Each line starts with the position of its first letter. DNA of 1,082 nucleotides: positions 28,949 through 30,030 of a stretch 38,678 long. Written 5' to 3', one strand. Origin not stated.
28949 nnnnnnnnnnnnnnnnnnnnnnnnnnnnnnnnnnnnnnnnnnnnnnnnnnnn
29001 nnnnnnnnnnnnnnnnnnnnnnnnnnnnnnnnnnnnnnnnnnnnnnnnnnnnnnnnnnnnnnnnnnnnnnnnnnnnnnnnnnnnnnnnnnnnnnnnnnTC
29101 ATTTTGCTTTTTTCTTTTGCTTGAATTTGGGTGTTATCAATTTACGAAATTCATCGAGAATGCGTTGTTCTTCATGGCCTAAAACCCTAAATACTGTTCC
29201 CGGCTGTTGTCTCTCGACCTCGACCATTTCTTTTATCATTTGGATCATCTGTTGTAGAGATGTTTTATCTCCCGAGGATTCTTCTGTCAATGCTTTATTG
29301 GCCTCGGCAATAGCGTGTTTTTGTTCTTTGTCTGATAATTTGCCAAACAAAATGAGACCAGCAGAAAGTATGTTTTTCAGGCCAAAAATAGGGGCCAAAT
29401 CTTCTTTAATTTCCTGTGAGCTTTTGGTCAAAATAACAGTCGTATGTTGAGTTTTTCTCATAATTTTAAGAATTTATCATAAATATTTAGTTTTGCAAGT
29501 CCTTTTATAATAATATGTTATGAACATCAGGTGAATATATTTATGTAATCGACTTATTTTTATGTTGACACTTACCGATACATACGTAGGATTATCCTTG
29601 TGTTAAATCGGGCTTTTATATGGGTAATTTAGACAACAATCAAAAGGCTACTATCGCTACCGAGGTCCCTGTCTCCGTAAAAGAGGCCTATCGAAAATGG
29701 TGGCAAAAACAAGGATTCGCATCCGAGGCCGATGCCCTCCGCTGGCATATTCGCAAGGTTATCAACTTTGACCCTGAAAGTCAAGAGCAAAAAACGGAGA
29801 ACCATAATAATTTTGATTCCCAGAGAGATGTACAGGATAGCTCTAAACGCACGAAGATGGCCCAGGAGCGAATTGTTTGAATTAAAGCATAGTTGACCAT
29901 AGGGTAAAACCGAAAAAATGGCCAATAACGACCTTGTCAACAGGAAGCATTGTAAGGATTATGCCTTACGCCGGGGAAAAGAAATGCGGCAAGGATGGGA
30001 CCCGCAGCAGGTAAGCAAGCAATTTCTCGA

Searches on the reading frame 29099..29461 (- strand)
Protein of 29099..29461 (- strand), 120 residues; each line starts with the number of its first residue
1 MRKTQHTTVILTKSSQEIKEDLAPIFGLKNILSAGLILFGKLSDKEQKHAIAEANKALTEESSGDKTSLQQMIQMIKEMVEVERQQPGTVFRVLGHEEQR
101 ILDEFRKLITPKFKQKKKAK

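Call 9: search_protein_families(library=pfam, proteins=[window:29099-29461:-], max_evalue=0.1)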
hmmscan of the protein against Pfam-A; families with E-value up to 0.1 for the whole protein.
window:29099-29461:- (120 aa): 1 family
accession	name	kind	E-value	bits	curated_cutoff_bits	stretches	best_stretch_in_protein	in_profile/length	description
PF21117.3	MRB1590_C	-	0.038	15.1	27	1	42-83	25-66/102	MRB1590 C-terminal domain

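Call 12: find_encoding_contigs(protein=window:29099-29461:-, flank=10000, max_places=10)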
Protein window:29099-29461:- (120 aa): no gene with exactly this product is on record in the collection.

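Call 16: find_homologous_proteins(query=window:29099-29461:-, max_evalue=0.01)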
Query window:29099-29461:- (120 aa): 81 proteins with E <= 0.01 among 93 candidates.
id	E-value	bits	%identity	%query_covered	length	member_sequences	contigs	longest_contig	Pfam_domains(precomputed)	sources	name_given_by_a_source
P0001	9.5e-68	243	100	100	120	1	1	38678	-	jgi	-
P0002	4.4e-35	138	64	86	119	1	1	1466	-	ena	-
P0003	6.1e-34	134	56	98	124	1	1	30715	-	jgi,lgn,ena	-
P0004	1.9e-33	133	61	93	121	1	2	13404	-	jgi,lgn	-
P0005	5.5e-33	131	61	93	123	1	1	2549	-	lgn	-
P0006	3.3e-27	113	57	88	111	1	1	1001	-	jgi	-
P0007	1.0e-21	95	48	90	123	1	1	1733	-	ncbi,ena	-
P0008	1.9e-19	88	46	99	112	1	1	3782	-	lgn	-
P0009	8.2e-19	86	44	100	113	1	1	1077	-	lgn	-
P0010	1.6e-18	85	50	88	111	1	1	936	-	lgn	-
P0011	2.9e-18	84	42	97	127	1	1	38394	-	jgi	-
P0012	1.3e-17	82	75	50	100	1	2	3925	-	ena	-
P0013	2.7e-17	81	37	100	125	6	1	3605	-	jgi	-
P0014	3.1e-17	81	45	98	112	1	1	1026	-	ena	-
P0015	3.5e-17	81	45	93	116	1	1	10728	-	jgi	-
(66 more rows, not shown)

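Call 18: find_encoding_contigs(protein=P0003, flank=10000, max_places=4)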
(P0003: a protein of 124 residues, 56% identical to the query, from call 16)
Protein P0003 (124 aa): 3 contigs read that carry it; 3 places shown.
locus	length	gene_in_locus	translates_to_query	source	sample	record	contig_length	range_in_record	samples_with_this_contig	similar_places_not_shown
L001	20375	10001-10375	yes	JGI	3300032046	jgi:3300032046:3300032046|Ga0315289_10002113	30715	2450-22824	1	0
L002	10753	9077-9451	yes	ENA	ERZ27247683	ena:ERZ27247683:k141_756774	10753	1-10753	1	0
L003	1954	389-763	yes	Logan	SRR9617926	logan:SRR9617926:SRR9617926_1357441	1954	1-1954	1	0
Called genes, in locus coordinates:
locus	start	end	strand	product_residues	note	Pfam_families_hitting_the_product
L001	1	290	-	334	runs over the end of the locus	-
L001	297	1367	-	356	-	-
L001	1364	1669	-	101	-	-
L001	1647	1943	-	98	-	-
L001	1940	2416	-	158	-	-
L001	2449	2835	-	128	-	-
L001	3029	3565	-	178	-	PF07352:Phage_Mu_Gam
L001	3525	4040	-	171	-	PF06252:GemA (weak)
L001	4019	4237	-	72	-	-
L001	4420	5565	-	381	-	PF13401:AAA_22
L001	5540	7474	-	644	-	PF12728:HTH_17 (faint), PF09039:HTH_Tnp_Mu_2, PF00665:rve (faint), PF02914:DDE_2, PF09299:Mu-transpos_C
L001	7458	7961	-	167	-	-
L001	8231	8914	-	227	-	-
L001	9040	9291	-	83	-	-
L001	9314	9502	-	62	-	-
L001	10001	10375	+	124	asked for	-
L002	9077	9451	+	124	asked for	-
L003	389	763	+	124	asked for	-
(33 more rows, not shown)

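Call 19: find_encoding_contigs(protein=P0004, flank=10000, max_places=4)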
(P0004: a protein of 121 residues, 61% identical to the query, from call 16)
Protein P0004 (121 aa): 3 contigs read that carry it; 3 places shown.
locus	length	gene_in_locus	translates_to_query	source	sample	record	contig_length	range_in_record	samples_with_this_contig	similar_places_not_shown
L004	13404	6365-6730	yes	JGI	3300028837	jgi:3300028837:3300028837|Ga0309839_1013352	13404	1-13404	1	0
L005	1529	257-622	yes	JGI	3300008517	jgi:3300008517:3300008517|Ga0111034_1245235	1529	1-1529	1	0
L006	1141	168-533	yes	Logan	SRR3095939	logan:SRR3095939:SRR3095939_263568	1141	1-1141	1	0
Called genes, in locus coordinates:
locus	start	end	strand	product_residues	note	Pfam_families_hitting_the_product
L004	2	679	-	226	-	?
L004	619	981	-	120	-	-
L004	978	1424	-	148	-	-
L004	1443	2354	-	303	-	-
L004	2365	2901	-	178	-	-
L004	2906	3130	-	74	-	-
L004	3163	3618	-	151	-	-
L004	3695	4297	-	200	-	-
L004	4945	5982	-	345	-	PF13102:Phage_int_SAM_5 (faint), PF00589:Phage_integrase (weak)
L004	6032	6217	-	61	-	-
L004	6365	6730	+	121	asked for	-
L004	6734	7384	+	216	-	-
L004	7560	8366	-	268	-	-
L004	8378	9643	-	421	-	-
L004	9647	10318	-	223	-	-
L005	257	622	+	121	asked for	-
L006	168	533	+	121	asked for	-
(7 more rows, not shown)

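Call 20: find_encoding_contigs(protein=P0011, flank=10000, max_places=4)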
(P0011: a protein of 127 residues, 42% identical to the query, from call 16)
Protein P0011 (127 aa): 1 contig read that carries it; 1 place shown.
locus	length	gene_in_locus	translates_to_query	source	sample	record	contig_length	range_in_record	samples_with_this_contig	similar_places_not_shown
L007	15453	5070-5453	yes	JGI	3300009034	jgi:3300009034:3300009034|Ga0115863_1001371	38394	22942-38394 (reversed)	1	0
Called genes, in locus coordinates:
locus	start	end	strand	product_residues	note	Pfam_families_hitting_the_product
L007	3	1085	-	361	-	?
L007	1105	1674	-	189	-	-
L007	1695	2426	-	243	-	PF13730:HTH_36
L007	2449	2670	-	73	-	-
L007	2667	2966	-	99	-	-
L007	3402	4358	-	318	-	PF13102:Phage_int_SAM_5, PF00589:Phage_integrase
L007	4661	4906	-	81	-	-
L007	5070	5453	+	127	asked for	-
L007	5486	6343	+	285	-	-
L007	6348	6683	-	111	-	-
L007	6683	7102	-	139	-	-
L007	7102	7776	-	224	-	-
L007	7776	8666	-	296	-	-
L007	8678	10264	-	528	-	-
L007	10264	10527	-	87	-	-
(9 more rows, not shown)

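Call 35: find_related_loci(query=A1, collection=viral_contigs, flank=6000)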
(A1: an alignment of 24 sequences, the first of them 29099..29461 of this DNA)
Query A1 (120 aa) in viral_contigs; peptide patterns used: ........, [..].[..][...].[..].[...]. (x = any residue, [..] = any of these).
50 stretches matched a pattern; 10 encode a relative of the query (tblastn E <= 1e-3); 10 distinct loci.
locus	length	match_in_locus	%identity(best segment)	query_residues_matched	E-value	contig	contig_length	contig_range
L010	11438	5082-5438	42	5-120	8e-25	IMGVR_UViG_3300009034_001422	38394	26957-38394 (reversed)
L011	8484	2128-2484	42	1-120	2e-22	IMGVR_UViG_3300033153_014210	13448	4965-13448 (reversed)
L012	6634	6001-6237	52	1-79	1e-20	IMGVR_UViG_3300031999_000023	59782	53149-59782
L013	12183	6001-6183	61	1-61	2e-19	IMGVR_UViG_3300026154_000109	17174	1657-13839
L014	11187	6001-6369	41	1-120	3e-19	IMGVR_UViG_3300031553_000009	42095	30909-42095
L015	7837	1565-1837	48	3-93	7e-19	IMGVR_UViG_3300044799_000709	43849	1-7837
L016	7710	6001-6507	30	1-117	3e-16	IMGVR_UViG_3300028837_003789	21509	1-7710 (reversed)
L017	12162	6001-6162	61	1-54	2e-16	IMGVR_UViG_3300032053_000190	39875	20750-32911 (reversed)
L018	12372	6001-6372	40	1-120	6e-16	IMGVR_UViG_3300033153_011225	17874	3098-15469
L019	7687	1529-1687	53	1-53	9e-15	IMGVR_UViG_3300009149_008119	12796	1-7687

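Call 36: find_related_loci(query=A1, collection=genome_contigs, flank=6000)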
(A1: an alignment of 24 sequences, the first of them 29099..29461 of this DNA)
Query A1 (120 aa) in genome_contigs; peptide patterns used: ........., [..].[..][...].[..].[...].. (x = any residue, [..] = any of these).
40 stretches matched a pattern; 3 encode a relative of the query (tblastn E <= 1e-3); 3 distinct loci.
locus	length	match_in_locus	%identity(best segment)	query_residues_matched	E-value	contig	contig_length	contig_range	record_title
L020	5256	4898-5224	43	1-118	1e-26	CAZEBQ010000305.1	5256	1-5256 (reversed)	MAG TPA_asm: uncultured Anaerolineales bacterium isolate binchicken_co211_250 genome assembly, contig: NODE_13179_length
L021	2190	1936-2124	59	1-62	2e-21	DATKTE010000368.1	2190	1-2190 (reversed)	MAG TPA_asm: Alphaproteobacteria bacterium isolate SMAG_U14073 k141_1573302, whole genome shotgun sequence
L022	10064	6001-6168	59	1-56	4e-19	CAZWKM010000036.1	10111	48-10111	MAG TPA_asm: uncultured Pirellulales bacterium isolate SRP068000_co2_152 genome assembly, contig: NODE_7645_length_10111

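Call 41: search_protein_families(library=phrogs, proteins=[window:29099-29461:-], max_evalue=0.01)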
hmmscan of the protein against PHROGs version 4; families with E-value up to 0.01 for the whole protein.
window:29099-29461:- (120 aa): 0 families

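Call 42: search_protein_families(library=ncbifam, proteins=[window:29099-29461:-], max_evalue=0.01)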
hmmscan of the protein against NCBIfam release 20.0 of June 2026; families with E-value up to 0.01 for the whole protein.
window:29099-29461:- (120 aa): 0 families

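Call 46: search_solved_structures(query=A1, max_evalue=10)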
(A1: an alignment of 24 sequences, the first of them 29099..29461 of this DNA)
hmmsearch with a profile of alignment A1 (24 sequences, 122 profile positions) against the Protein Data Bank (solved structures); distinct sequences matched with E-value up to 10: 4.
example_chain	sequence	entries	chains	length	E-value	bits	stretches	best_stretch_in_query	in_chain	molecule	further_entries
4po2_A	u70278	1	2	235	0.76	13.6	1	40-111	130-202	Heat shock 70 kDa protein 1A/1B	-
5gjj_A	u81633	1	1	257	0.94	13.3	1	40-111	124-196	Heat shock 70 kDa protein 1A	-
6zhi_A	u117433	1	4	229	1.1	13.1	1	40-116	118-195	Heat shock protein 70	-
5fpn_A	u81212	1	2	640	8.3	10.3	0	40-111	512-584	HEAT SHOCK-RELATED 70 KDA PROTEIN 2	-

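Call 52: predict_structure(alignment_id=A1)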
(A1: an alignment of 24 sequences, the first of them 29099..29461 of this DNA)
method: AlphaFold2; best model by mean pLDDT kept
length: 120 residues; sequences in the alignment: 24
mean_pLDDT: 73.9   pTM: 0.39
mean pLDDT of the five models: 73.9, 71.4, 70.2, 69.3, 67.5
residues with pLDDT >= 90: 28; 70-90: 44; 50-70: 38; < 50: 10
segments of 3 or more residues with pLDDT < 50: 114-120
pLDDT, mean of each block of 10 residues (from residue 1): 71 86 92 93 95 76 57 72 61 62 73 49
secondary structure, 60 per line:
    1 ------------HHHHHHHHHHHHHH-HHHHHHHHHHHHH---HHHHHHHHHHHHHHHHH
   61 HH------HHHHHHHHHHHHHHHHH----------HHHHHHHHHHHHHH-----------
elements in order: H13-26 H28-40 H44-62 H69-85 H96-109

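Call 56: fold_search(model_id=the predicted structure, library=pdb)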
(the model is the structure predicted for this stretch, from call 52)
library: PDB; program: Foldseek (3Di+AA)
matches with E <= 10: 15; with E <= 0.001: 0
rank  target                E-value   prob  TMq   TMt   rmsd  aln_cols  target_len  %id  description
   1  7t64_A                3.1e+00  0.04  0.21  0.01  18.3       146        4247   16  Rabbit RyR1 disease mutant Y523S in complex with FKBP12.6 embedded in lipidic nanodisc in the closed state (released 2022-07-20)
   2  6zsb_AS               5.7e+00  0.04  0.16  0.15  13.3        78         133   15  Human mitochondrial ribosome in complex with mRNA and P-site tRNA (released 2020-09-16)
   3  4tsk                  5.7e+00  0.03  0.20  0.09  17.2       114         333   18  Ketol-acid reductoisomerase from Alicyclobacillus acidocaldarius (released 2014-07-09)
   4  2crj_MODEL_1_A        6.1e+00  0.09  0.27  0.33   5.9        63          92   17  Solution structure of the HMG domain of mouse HMG domain protein HMGX2 (released 2005-11-20)
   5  6gts_C                6.1e+00  0.04  0.19  0.27  11.6       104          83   13  Structure of the AtaT-AtaR complex bound DNA (released 2019-03-06)
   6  9ls7_D                6.9e+00  0.07  0.16  0.11   9.1        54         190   22  The crystal structure of human RyR3 Repeat12 domain complex with RI-2 and AMP-PCP (released 2025-10-22)
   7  5ng5_A                6.9e+00  0.07  0.22  0.09  11.2        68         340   20  multi-drug efflux; membrane transport; RND superfamily; Drug resistance (released 2017-04-19)
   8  8ep7_A                7.4e+00  0.02  0.19  0.09  16.8       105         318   15  Crystal Structure of the Ketol-acid Reductoisomerase from Bacillus anthracis in complex with NADP (released 2022-10-19)
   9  9b9p_A                7.4e+00  0.02  0.20  0.09  16.6       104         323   12  Crystal structure of Staphylococcus aureus ketol-acid reductoisomerase in complex with Mg2+, and JK-5-114 (released 2025-04-09)
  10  7ke2_B                7.4e+00  0.02  0.18  0.08  18.4       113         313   14  Crystal structure of Staphylococcus aureus ketol-acid reductoisomerase in complex with Mg2+ and NSC116565 (released 2021-07-14)
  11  7d4i_SK               8.5e+00  0.04  0.20  0.15  15.1        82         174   18  Cryo-EM structure of 90S small ribosomal precursors complex with the DEAH-box RNA helicase Dhr1 (State F) (released 2021-10-06)
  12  7toc_A                8.5e+00  0.02  0.16  0.07  14.6        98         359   11  Crystal Structure of the Mitochondrial Ketol-acid Reductoisomerase IlvC from Candida auris (released 2022-02-16)
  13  6bul_B                8.5e+00  0.01  0.16  0.08  17.8       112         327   13  Crystal structure of Staphylococcus aureus ketol-acid reductoisomerase with hydroxyoxamate inhibitor 2 (released 2018-12-12)
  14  3vdp_D                9.7e+00  0.05  0.19  0.12   8.2        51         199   22  Structure and biochemical studies of the recombination mediator protein RecR in RecFOR pathway (released 2012-12-19)
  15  5xy3_D                9.7e+00  0.02  0.21  0.12  24.1       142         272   12  Large subunit of Trichomonas vaginalis ribosome (released 2017-08-30)

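Call 57: find_encoding_contigs(protein=P0002, flank=5000, max_places=4)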
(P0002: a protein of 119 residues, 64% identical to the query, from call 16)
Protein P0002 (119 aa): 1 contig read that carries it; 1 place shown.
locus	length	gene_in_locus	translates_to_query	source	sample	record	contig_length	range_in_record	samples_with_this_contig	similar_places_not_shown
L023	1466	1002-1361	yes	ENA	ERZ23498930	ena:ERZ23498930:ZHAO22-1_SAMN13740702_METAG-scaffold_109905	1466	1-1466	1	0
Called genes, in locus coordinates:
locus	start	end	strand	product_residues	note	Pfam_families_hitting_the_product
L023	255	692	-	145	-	-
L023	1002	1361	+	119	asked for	-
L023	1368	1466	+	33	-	?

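Call 58: find_encoding_contigs(protein=P0005, flank=5000, max_places=4)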
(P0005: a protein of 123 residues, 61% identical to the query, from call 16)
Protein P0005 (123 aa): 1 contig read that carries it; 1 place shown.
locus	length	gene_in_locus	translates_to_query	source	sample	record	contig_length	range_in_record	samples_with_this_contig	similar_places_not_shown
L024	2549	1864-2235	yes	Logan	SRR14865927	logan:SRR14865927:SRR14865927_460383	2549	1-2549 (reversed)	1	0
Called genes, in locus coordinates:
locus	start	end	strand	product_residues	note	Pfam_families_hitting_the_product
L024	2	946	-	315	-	?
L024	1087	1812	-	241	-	-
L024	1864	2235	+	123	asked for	-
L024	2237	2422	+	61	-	-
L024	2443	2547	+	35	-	?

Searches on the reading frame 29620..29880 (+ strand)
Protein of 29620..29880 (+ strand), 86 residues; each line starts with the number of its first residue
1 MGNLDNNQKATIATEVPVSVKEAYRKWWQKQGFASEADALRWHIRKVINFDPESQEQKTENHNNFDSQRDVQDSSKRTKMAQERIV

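Call 9: search_protein_families(library=pfam, proteins=[window:29620-29880:+], max_evalue=0.1)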
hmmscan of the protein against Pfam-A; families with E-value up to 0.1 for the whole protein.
window:29620-29880:+ (86 aa): 2 families
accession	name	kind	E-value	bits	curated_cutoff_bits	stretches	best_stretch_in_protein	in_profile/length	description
PF15311.11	HYLS1_C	-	0.035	15.3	27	1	8-59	9-61/90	Hydrolethalus syndrome protein 1 C-terminus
PF25822.1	UBL_USP40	-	0.097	13.1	23.2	0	6-60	14-63/88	USP40 ubiquitin-like domain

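Call 41: search_protein_families(library=phrogs, proteins=[window:29620-29880:+], max_evalue=0.01)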
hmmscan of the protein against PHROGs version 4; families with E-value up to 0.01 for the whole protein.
window:29620-29880:+ (86 aa): 0 families
